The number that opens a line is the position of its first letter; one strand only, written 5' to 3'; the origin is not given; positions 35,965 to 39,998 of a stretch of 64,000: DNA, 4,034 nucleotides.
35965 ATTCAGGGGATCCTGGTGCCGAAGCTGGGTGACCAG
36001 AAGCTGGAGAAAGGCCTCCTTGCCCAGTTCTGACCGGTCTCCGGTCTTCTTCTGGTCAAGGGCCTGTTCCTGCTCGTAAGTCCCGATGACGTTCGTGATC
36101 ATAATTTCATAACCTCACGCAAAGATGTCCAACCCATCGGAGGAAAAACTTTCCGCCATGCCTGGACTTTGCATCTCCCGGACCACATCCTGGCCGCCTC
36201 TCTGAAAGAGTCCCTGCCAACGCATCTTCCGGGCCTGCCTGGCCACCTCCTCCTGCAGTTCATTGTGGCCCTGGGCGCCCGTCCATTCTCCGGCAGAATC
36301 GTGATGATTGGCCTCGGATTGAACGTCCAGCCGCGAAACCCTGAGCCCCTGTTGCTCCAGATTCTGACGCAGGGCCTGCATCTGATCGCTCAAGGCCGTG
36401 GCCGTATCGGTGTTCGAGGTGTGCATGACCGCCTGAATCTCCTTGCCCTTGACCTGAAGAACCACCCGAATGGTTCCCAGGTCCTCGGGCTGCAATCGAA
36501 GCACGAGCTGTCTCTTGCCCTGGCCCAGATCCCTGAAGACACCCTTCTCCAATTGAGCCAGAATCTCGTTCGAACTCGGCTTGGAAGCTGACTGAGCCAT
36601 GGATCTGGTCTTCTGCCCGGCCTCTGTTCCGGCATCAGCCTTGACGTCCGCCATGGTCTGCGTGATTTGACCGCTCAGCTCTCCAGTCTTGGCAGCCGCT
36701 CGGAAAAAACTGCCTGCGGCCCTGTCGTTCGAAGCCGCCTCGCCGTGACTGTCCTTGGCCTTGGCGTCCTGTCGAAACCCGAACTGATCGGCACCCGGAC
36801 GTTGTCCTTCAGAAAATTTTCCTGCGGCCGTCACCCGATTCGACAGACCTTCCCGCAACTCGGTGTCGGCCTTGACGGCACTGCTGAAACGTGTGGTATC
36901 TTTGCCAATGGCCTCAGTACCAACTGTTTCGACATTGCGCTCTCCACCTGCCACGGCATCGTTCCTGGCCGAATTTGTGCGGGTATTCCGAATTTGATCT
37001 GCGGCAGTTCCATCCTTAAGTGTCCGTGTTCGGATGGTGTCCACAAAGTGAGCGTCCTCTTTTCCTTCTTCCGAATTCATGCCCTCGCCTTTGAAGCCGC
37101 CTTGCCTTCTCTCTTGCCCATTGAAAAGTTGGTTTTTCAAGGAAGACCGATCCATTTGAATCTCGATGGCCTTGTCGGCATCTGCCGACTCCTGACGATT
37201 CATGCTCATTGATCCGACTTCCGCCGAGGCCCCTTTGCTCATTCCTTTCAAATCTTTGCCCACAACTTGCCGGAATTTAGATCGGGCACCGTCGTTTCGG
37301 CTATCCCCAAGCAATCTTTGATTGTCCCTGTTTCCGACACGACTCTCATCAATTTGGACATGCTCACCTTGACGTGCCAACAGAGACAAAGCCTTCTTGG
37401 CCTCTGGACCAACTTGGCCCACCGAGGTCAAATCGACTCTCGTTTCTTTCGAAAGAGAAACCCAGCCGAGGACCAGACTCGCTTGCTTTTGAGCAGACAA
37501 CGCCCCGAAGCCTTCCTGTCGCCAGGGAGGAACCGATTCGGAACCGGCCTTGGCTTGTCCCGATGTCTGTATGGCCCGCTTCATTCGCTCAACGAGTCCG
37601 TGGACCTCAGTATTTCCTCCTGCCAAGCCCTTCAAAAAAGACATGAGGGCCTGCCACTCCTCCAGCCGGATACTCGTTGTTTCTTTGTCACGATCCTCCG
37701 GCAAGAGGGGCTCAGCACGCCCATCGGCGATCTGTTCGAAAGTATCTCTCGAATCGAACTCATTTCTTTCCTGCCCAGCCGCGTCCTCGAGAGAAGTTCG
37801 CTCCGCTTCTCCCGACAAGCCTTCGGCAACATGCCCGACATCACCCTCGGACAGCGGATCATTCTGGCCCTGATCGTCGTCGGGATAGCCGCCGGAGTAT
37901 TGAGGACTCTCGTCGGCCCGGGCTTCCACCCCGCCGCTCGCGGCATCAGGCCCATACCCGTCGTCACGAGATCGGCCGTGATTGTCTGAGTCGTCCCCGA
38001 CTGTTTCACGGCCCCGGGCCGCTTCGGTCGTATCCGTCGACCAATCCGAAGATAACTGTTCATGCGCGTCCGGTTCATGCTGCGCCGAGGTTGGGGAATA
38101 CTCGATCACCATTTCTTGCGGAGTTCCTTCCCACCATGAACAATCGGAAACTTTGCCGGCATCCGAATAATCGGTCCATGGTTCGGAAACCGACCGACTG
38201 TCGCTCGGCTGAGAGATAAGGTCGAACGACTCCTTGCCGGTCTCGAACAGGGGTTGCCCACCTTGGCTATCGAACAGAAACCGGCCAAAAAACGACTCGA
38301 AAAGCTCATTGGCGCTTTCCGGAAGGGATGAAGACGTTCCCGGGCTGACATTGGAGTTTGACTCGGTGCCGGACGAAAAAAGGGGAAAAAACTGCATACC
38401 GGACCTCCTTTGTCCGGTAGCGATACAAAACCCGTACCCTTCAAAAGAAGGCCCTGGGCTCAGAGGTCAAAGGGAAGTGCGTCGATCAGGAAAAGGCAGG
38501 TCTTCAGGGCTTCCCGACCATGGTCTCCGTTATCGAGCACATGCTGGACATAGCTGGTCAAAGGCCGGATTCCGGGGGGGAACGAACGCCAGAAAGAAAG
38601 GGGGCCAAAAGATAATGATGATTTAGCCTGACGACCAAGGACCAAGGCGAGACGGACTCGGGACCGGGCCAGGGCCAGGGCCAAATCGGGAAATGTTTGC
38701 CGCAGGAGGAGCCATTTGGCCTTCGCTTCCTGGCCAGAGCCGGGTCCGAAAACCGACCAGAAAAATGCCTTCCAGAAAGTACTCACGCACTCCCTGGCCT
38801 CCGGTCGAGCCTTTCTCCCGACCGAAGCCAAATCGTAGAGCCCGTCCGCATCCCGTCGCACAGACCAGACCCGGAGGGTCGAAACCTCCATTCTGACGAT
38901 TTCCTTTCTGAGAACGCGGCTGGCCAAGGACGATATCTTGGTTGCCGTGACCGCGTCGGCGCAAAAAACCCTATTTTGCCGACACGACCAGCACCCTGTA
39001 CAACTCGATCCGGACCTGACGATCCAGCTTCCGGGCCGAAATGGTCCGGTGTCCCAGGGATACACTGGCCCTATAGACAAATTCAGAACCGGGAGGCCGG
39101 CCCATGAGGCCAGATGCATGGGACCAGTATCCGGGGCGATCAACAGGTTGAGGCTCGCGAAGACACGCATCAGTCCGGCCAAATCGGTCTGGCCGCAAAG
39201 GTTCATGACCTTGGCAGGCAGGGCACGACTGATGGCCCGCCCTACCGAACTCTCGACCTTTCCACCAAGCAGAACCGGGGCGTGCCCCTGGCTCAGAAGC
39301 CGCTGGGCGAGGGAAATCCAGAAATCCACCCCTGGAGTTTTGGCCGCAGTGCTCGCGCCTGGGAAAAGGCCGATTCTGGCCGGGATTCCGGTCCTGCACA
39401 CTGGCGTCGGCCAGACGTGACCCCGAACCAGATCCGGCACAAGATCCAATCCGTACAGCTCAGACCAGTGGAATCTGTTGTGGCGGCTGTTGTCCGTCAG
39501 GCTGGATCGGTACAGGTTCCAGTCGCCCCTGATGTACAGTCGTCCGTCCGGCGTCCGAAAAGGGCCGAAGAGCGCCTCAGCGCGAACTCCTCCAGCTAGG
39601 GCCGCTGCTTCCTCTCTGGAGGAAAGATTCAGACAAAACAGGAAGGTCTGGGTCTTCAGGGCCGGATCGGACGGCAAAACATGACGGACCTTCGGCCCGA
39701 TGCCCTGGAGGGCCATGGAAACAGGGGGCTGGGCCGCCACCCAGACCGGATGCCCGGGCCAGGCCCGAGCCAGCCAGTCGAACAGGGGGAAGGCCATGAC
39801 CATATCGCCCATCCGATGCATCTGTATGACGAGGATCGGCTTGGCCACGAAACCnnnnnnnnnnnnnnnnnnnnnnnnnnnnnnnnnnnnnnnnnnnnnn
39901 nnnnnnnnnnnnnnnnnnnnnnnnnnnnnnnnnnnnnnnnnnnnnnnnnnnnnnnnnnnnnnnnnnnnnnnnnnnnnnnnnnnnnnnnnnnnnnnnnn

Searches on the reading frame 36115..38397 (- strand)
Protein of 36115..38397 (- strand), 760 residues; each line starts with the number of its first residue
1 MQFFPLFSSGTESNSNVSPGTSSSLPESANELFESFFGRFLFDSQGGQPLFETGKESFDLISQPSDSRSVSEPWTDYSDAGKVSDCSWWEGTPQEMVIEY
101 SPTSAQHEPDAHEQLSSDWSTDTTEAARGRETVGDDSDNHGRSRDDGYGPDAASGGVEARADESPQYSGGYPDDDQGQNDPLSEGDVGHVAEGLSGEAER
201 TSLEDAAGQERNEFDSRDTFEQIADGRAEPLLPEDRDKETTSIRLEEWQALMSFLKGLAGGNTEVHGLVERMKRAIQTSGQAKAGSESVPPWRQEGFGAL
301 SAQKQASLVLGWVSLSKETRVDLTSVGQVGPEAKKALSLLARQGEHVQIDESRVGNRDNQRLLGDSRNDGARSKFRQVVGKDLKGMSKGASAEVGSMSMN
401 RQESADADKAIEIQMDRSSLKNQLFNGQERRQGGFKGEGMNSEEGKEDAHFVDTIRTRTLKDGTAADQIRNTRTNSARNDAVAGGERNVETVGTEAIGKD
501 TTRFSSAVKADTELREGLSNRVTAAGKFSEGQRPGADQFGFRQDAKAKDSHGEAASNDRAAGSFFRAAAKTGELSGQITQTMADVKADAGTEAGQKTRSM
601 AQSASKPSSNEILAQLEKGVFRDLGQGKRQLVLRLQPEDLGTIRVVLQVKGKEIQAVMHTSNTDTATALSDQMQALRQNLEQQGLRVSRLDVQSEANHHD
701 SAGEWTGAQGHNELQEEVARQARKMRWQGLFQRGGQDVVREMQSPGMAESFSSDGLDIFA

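Call 4: search_protein_families(library=pfam, proteins=[window:36115-38397:-], max_evalue=0.01)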
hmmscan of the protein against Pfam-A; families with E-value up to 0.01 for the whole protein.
window:36115-38397:- (760 aa): 1 family
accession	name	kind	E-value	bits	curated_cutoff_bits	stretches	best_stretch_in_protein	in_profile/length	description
PF02120.21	Flg_hook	-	1.6e-17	63.6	29.8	1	622-698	6-82/85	Flagellar hook-length control protein FliK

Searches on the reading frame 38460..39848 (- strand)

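Call 4: search_protein_families(library=pfam, proteins=[window:38460-39848:-], max_evalue=0.01)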
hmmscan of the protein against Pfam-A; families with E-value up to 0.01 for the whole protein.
window:38460-39848:- (462 aa): 1 family
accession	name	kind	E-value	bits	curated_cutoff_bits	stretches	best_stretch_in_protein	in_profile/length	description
PF01075.23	Glyco_transf_9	-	1.4e-14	54.4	22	1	159-286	108-236/247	Glycosyltransferase family 9 (heptosyltransferase)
